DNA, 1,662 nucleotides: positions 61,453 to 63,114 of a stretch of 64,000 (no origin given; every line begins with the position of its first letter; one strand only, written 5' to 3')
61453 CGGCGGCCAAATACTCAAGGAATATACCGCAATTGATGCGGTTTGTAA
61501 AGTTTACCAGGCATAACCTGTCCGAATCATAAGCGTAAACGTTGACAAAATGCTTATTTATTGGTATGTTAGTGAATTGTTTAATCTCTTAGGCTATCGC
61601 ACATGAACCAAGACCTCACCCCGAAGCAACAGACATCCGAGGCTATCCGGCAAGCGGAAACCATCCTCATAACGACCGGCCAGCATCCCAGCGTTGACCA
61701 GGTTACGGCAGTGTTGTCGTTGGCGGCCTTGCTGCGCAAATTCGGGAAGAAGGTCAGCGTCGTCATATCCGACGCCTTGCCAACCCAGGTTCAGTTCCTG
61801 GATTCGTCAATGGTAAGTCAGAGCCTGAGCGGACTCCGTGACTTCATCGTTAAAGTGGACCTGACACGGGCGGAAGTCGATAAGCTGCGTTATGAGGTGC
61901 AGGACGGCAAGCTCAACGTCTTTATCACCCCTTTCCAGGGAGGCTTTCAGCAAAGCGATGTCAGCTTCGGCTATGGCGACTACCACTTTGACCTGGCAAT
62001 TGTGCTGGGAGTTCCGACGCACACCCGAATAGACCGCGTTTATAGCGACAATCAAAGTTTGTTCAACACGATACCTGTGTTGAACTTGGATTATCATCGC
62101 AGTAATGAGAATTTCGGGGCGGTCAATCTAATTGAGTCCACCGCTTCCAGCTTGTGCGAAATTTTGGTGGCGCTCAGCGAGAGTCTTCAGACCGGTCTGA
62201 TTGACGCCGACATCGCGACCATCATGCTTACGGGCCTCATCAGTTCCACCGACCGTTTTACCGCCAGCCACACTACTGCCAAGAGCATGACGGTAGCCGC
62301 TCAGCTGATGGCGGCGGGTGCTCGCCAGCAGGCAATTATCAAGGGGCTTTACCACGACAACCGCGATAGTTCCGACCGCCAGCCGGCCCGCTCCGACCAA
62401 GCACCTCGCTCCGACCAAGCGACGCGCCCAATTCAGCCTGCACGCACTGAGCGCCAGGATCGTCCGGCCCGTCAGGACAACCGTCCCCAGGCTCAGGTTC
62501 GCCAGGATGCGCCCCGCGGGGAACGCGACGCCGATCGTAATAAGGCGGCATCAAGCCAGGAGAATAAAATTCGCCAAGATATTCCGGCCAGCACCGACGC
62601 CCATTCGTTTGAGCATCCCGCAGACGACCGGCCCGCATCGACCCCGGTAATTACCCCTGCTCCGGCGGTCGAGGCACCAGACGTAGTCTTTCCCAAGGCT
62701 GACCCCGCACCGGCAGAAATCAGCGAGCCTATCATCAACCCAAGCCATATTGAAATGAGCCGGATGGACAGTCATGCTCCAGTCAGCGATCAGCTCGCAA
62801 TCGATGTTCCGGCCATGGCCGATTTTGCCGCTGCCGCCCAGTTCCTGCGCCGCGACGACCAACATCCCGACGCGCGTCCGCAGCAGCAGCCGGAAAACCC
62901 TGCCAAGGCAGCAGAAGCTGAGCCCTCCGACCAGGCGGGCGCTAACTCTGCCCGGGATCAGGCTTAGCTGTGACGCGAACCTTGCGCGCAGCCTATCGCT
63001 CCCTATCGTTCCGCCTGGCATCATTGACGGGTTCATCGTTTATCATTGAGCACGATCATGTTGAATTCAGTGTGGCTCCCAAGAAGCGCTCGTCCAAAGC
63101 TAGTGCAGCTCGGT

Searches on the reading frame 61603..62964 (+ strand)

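Call 63: search_protein_families(library=pfam, proteins=[window:61603-62964:+], max_evalue=0.00001)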
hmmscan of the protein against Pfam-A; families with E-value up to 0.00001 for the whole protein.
window:61603-62964:+ (454 aa): 1 family
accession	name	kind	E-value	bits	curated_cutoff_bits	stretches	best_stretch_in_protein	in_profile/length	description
PF01368.27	DHH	-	5.5e-09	36.8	28.1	1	20-211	1-124/125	DHH family, N-terminal domain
